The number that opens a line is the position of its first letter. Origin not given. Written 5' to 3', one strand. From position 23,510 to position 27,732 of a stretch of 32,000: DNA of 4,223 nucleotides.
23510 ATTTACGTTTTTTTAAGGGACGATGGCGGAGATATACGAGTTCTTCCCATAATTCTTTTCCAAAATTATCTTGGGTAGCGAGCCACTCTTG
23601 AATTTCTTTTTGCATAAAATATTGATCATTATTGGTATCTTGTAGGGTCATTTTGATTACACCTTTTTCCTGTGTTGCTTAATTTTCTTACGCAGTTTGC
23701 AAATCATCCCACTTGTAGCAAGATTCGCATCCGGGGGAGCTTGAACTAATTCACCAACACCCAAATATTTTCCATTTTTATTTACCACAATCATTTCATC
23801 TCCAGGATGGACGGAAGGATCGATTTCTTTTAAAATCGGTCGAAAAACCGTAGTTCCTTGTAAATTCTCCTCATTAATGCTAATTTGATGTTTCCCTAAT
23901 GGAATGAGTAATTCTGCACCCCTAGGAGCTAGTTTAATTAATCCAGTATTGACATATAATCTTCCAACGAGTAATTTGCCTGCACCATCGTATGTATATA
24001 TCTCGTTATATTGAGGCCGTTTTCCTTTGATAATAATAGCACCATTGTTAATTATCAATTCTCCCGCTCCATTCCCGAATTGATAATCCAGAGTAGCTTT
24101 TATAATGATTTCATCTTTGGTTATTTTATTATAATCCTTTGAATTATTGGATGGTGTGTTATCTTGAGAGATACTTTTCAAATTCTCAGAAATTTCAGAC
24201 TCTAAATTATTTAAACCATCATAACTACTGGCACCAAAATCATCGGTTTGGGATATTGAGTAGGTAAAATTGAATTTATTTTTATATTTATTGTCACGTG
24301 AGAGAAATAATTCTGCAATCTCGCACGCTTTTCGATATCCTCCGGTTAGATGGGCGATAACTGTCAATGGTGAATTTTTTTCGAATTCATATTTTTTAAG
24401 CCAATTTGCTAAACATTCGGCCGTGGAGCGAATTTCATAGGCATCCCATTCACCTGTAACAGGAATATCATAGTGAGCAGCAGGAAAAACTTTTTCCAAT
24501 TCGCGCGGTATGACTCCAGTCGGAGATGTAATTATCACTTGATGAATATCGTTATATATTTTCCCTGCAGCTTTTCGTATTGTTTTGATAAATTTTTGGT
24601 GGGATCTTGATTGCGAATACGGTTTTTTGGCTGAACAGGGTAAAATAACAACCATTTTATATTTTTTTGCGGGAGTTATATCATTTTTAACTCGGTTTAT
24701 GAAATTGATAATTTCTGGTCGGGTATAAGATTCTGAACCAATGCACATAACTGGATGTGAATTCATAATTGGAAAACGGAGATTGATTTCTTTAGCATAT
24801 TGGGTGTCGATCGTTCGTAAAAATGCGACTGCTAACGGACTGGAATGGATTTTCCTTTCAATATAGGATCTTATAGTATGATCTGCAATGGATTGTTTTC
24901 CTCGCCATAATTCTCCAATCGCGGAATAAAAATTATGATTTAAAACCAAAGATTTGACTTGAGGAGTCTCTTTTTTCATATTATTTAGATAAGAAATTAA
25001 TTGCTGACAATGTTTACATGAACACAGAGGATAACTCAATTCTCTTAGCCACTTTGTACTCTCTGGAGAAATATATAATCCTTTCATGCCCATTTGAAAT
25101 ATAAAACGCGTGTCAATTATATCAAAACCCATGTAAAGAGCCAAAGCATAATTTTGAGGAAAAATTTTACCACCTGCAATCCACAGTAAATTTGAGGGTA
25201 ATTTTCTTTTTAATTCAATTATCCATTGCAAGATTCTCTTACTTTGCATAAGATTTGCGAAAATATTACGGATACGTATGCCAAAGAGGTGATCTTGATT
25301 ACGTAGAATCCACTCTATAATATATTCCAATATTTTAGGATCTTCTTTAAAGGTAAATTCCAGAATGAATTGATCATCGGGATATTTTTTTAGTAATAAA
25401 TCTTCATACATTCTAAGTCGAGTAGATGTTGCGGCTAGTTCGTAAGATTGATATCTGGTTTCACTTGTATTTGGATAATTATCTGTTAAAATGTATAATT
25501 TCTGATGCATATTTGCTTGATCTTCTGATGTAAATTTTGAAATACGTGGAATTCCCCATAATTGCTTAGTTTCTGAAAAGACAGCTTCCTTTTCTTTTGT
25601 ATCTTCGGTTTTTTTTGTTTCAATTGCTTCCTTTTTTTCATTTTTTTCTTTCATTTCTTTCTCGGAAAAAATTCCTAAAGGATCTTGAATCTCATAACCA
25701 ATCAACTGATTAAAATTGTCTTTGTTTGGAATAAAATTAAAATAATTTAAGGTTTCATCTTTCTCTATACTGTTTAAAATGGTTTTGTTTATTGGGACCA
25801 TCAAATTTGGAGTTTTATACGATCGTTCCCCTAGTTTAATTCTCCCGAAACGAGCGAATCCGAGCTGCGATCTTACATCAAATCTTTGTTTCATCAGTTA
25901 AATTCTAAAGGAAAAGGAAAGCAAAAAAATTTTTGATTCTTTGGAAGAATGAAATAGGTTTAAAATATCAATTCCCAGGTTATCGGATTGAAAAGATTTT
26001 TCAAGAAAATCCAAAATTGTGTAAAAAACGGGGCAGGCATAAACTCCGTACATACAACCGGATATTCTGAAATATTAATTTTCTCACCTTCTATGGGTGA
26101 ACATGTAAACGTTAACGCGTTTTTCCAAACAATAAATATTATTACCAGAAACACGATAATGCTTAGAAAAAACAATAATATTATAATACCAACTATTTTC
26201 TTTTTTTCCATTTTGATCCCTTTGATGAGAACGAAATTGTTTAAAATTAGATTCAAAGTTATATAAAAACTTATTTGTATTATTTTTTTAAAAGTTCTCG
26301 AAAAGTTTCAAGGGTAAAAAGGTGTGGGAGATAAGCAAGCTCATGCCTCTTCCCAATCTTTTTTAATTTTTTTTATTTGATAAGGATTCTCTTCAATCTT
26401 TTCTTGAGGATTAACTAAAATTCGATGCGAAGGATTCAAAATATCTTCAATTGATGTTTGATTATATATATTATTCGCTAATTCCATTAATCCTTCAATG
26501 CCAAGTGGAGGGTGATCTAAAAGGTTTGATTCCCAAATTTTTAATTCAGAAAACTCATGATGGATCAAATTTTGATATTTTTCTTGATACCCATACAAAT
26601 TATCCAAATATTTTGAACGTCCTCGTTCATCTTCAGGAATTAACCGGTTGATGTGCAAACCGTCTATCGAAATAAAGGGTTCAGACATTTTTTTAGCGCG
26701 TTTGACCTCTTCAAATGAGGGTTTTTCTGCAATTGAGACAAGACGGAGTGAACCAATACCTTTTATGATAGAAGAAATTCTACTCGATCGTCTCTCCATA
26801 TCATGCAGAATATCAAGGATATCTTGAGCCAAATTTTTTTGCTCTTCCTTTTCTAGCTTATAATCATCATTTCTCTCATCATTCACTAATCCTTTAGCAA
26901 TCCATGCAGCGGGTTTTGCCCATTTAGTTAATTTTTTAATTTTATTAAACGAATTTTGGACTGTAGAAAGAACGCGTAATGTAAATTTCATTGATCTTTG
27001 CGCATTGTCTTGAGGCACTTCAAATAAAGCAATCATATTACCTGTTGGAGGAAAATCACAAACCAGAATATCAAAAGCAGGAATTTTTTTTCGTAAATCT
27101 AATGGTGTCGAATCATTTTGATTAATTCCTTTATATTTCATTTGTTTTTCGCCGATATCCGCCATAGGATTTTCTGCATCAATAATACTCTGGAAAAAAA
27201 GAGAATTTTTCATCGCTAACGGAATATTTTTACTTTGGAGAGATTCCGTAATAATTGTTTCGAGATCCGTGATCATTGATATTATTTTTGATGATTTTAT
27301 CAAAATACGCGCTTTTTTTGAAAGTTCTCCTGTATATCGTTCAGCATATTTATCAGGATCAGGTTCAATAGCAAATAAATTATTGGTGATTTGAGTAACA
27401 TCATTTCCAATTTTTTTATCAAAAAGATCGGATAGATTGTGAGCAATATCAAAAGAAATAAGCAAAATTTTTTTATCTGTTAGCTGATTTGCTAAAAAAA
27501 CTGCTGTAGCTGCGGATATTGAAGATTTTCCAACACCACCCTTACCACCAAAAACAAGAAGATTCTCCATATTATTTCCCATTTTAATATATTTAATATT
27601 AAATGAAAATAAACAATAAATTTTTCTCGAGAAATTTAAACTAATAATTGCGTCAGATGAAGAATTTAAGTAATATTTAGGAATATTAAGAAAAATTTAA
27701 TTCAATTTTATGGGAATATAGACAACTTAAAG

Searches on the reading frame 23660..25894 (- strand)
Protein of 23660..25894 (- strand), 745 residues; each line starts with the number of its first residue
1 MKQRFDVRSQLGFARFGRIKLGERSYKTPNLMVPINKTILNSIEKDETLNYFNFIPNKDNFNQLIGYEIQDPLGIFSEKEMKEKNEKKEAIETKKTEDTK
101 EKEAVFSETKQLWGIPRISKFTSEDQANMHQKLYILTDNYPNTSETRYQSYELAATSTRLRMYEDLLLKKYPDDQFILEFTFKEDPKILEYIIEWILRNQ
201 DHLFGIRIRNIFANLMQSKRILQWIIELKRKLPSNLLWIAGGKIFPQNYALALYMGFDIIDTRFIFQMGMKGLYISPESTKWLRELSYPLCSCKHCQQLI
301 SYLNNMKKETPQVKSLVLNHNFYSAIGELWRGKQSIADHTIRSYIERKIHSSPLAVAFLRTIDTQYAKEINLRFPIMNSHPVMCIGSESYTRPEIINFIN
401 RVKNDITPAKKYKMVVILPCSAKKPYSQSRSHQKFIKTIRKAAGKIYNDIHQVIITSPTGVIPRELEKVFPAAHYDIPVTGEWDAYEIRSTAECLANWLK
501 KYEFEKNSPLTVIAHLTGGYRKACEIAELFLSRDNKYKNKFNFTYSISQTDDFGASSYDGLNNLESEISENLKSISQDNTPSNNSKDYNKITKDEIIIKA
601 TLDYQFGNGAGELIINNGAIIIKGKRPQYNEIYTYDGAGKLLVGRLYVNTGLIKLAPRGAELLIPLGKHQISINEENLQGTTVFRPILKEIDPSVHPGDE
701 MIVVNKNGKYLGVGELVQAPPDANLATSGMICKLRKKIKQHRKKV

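Call 84: search_protein_families(library=pfam, proteins=[window:23660-25894:-], max_evalue=0.00001)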
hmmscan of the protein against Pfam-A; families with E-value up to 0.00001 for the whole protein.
window:23660-25894:- (745 aa): 2 families
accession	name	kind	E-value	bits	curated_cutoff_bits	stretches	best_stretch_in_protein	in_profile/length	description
PF17884.7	DUF5591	-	9.8e-43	146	26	1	396-536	2-129/150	Domain of unknown function (DUF5591)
PF01702.25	TGT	-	2.9e-10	40.2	26.3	1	218-351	211-354/357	Queuine tRNA-ribosyltransferase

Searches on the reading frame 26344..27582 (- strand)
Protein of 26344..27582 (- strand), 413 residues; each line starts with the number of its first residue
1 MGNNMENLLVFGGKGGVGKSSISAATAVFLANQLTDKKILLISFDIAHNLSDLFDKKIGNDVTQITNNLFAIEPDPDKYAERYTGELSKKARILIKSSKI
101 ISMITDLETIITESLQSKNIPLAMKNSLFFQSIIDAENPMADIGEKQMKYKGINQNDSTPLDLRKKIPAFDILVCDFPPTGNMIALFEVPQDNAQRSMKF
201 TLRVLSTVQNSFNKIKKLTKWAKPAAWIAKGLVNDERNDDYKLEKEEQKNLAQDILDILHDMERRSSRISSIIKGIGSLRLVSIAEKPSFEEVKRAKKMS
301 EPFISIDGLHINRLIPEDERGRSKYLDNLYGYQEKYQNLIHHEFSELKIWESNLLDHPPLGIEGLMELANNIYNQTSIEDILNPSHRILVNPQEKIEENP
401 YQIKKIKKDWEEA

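Call 84: search_protein_families(library=pfam, proteins=[window:26344-27582:-], max_evalue=0.00001)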
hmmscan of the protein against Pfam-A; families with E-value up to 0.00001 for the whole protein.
window:26344-27582:- (413 aa): 3 families
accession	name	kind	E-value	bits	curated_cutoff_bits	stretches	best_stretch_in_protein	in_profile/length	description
PF02374.21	ArsA_ATPase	-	1.3e-45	156.4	24.3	2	8-130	3-126/305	Anion-transporting ATPase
PF01656.29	CbiA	-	8.6e-09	35.9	25.4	1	9-264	2-114/125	CobQ/CobB/MinD/ParA nucleotide binding domain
PF13614.12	AAA_31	-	2.6e-06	27.9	27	0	11-115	7-105/177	AAA domain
